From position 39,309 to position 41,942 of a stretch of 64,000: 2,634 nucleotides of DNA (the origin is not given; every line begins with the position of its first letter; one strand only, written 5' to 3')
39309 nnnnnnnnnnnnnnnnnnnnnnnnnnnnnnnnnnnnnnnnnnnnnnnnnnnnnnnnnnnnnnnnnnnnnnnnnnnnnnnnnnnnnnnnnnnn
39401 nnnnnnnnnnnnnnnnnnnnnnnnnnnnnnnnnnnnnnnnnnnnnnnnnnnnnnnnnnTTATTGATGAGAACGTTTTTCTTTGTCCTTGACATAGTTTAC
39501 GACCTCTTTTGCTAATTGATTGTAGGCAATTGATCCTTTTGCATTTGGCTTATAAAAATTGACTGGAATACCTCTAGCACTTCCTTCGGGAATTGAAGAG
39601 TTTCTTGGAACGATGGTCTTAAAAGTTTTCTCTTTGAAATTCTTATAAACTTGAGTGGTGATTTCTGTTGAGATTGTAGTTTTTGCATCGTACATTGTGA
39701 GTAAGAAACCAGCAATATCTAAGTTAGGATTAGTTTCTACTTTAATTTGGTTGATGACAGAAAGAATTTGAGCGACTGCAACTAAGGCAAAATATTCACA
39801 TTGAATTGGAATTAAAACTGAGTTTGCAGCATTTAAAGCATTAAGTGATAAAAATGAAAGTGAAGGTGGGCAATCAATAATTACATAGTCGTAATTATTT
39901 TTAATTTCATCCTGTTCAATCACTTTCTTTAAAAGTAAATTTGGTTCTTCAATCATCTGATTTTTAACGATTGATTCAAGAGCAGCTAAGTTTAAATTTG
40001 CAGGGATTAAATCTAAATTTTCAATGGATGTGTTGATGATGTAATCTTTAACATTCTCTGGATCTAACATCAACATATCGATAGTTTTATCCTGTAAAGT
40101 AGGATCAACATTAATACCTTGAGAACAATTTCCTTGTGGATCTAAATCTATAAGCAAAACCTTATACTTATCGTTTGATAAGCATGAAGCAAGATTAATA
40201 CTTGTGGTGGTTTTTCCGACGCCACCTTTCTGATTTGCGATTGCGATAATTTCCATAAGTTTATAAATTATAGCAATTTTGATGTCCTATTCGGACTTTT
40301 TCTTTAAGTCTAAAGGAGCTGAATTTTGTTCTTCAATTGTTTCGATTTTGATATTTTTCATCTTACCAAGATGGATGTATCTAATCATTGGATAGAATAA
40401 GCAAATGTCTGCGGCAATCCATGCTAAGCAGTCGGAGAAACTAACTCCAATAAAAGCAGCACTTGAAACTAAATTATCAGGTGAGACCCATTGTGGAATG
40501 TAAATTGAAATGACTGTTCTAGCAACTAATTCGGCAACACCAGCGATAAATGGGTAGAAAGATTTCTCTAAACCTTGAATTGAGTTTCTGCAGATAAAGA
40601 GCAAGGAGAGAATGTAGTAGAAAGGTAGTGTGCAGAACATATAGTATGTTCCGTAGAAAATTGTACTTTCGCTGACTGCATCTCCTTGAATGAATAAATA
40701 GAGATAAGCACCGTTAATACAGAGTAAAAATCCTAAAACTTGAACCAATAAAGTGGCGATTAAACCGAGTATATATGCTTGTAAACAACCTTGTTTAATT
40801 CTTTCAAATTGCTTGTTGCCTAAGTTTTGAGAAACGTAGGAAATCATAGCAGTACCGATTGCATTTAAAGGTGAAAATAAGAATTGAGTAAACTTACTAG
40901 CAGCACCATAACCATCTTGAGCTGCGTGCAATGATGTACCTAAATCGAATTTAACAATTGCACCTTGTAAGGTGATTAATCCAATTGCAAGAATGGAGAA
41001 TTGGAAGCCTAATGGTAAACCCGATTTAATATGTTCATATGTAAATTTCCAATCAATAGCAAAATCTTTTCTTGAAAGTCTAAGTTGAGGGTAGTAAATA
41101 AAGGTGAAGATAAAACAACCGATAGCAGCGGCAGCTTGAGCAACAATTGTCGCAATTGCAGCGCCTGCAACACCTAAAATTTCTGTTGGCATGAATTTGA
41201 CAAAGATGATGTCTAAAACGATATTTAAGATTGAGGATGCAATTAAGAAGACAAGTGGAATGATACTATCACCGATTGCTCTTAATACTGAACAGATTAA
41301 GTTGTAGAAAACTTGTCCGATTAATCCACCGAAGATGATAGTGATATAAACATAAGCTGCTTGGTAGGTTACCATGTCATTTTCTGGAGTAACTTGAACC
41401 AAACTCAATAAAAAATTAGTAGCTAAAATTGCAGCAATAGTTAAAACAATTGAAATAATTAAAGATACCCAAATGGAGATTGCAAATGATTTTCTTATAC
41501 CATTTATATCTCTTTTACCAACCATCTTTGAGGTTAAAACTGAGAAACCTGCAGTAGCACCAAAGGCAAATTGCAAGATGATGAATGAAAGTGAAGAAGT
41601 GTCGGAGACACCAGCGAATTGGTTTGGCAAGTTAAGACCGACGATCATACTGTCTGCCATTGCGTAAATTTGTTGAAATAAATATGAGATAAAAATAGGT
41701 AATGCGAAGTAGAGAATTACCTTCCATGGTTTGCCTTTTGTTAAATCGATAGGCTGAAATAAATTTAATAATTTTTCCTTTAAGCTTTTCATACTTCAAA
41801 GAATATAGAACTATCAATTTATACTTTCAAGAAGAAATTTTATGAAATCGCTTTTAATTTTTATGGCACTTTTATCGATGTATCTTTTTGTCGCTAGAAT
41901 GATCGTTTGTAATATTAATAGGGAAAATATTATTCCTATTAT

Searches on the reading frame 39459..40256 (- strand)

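Call 21: search_protein_families(library=pfam, proteins=[window:39459-40256:-], max_evalue=0.001)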
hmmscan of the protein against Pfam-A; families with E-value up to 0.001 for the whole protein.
window:39459-40256:- (265 aa): 9 families
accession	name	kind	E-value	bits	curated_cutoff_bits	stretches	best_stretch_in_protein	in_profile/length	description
PF13614.12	AAA_31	-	4.4e-59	199.8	27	1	1-181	1-177/177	AAA domain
PF01656.29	CbiA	-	1.4e-26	93.4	25.4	1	4-232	1-125/125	CobQ/CobB/MinD/ParA nucleotide binding domain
PF10609.15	ParA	-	6.6e-14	52.4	27.1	1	2-252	4-245/246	NUBPL iron-transfer P-loop NTPase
PF06564.18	CBP_BcsQ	-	2.5e-12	47.3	21.3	1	1-250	1-231/234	Cellulose biosynthesis protein BcsQ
PF02374.21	ArsA_ATPase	-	7.9e-12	45.4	24.3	1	9-139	8-145/305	Anion-transporting ATPase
PF09140.17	MipZ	-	2e-11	44.2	20.7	1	3-41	2-40/262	ATPase MipZ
PF00142.24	Fer4_NifH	-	8e-09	35.8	25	1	9-62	7-59/271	4Fe-4S iron sulfur cluster binding proteins, NifH/frxC family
PF00448.28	SRP54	-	4.1e-05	23.8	22.7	0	12-39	11-38/196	SRP54-type protein, GTPase domain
PF07015.17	VirC1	-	0.00013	21.9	24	0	1-39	1-39/231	VirC1 protein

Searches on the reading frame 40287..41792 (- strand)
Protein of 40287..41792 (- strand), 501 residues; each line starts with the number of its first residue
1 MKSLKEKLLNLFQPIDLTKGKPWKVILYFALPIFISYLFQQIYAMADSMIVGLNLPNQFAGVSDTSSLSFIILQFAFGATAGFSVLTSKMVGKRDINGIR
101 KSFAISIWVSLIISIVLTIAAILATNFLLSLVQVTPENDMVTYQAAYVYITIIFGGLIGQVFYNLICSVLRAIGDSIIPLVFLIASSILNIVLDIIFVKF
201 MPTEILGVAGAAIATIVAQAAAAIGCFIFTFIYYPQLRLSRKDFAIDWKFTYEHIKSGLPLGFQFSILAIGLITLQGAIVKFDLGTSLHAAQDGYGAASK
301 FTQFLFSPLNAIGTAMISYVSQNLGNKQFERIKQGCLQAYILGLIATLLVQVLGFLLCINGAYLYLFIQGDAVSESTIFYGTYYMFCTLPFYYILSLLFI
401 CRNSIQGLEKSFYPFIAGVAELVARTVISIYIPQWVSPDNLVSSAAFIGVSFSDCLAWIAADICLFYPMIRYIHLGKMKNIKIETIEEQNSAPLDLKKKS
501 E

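Call 21: search_protein_families(library=pfam, proteins=[window:40287-41792:-], max_evalue=0.001)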
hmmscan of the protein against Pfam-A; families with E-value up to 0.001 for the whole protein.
window:40287-41792:- (501 aa): 1 family
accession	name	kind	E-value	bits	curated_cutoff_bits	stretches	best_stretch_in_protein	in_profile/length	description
PF01554.23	MatE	-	5.1e-35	121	24.9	2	32-196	1-161/161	MatE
